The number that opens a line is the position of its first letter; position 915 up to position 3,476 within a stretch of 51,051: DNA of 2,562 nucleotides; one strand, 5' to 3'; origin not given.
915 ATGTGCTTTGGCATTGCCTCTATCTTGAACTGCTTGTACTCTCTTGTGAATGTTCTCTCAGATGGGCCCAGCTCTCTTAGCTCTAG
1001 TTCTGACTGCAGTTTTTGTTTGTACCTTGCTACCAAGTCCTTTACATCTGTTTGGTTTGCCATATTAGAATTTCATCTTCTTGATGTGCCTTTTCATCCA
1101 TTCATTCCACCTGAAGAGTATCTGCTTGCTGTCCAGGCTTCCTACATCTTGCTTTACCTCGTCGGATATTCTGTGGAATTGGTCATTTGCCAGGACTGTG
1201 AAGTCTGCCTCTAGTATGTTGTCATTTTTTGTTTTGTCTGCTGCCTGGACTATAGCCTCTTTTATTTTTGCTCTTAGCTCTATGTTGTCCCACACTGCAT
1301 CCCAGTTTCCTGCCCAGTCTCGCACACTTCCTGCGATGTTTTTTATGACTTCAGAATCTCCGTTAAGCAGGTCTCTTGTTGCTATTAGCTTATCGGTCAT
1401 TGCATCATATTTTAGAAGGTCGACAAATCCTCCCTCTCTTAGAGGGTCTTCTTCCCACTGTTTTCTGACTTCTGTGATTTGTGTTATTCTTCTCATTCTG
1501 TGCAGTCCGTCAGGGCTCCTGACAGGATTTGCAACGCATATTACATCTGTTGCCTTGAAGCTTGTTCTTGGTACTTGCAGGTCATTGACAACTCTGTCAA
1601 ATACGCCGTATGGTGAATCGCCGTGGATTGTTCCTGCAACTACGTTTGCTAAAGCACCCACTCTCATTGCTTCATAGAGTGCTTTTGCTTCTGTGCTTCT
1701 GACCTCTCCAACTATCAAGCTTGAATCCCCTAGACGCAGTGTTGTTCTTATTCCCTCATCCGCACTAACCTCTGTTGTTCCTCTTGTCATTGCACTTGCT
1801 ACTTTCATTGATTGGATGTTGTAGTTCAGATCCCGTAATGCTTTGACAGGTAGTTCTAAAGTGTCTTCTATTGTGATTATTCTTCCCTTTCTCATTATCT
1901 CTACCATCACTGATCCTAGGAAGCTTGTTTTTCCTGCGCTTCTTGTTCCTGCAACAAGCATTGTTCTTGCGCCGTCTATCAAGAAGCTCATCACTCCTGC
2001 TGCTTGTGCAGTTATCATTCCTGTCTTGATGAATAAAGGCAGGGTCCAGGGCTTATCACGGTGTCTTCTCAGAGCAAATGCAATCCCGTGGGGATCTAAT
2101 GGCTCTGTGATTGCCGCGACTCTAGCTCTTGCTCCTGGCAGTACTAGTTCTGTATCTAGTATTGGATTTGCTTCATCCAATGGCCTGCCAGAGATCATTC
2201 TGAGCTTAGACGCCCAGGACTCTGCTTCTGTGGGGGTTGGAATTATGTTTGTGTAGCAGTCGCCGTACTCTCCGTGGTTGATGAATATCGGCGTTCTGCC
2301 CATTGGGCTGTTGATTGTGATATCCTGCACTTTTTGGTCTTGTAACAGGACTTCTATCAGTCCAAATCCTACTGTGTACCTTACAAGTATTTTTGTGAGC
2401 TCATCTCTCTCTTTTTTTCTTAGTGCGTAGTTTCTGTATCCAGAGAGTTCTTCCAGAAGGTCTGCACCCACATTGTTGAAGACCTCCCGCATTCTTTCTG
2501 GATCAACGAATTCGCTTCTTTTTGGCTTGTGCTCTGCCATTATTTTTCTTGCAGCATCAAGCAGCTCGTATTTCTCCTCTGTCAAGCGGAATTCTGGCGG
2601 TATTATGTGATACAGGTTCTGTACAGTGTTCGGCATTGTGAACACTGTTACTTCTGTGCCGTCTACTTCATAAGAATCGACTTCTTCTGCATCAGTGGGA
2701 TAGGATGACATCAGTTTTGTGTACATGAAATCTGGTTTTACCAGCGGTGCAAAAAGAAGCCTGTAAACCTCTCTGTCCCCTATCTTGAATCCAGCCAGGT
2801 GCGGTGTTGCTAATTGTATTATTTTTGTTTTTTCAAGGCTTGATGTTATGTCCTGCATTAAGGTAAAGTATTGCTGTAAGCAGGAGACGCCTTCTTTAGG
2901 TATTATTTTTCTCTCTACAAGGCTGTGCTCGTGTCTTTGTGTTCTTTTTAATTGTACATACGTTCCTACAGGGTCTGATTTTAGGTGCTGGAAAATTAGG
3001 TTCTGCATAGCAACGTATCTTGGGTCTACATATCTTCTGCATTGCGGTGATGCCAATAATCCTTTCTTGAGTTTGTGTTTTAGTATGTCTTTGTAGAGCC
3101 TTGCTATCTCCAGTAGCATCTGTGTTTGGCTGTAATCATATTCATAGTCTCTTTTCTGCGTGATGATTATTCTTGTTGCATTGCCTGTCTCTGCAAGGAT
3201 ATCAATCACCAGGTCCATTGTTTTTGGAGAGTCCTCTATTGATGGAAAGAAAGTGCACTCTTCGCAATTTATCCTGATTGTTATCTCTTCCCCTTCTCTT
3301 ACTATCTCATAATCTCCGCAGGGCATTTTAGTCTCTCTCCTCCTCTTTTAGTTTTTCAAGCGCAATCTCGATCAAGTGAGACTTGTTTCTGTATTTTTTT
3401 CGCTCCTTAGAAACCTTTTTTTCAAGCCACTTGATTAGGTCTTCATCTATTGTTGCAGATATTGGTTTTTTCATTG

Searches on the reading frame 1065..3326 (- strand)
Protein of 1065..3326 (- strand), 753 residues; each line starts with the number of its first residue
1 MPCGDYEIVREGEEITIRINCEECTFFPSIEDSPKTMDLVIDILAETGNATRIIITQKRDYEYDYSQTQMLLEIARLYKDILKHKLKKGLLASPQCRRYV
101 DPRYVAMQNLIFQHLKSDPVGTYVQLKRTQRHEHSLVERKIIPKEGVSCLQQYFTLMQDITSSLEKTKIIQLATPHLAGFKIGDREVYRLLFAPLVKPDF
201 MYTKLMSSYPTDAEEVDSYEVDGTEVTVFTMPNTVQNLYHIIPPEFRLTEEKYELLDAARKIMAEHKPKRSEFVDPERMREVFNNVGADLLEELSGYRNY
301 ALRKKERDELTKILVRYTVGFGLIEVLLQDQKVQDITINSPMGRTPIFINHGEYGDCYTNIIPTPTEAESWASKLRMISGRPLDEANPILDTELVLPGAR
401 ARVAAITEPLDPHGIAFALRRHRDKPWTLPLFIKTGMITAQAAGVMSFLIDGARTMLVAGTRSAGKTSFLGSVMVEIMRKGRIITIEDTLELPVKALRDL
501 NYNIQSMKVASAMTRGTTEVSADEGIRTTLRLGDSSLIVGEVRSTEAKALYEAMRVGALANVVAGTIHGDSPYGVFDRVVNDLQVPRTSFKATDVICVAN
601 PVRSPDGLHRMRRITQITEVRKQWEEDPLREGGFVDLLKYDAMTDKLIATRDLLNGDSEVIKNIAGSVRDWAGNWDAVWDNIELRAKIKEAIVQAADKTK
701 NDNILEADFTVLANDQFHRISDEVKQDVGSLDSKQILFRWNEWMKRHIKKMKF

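Call 7: search_protein_families(library=pfam, proteins=[window:1065-3326:-], max_evalue=0.001)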
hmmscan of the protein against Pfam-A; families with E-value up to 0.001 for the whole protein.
window:1065-3326:- (753 aa): 1 family
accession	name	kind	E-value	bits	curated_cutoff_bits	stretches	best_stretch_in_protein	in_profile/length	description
PF00437.27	T2SSE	-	4.1e-14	52.4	24.9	1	402-580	93-256/370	Type II/IV secretion system protein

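Call 38: search_protein_families(library=ncbifam, proteins=[window:1065-3323:-], max_evalue=0.001)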
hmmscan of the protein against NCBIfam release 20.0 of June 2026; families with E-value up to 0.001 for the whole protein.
window:1065-3323:- (752 aa): 10 families
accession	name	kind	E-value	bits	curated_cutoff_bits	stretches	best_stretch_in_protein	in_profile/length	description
NF058587.1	archaellum_moto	equivalog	5.8e-38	130.9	550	1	225-694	42-502/527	archaellum flagellar ATPase motor FlaI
TIGR03819.1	heli_sec_ATPase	hypoth_equivalog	3.9e-36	124.9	373.15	1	297-578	29-297/340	TadA family conjugal transfer-associated ATPase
TIGR02782.1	TrbB_P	equivalog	1.6e-22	80.1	304.55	1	323-589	14-263/303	P-type conjugative transfer ATPase TrbB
TIGR02788.1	VirB11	equivalog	1.9e-18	66.6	249.95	1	448-580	140-264/308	P-type DNA transfer ATPase VirB11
NF010469.0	PRK13894.1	subfamily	5.4e-18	65.4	508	1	315-578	20-264/320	conjugal transfer ATPase TrbB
NF053672.1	bindosome_BasE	exception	3.8e-15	55.6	1000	1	317-604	135-413/512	bindosome assembly system ATPase subunit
NF010475.0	PRK13900.1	equivalog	1.1e-12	47.7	389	1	450-573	158-274/333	type IV secretion system ATPase VirB11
NF010407.0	PRK13833.1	subfamily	9.2e-12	45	499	1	325-596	24-276/323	conjugal transfer protein TrbB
NF010425.0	PRK13851.1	equivalog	9.4e-10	37.9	461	1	449-579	159-281/344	type IV secretion system protein VirB11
NF041000.1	ATPase_ComGA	equivalog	1.6e-09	37.2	300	1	452-592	128-255/267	competence type IV pilus ATPase ComGA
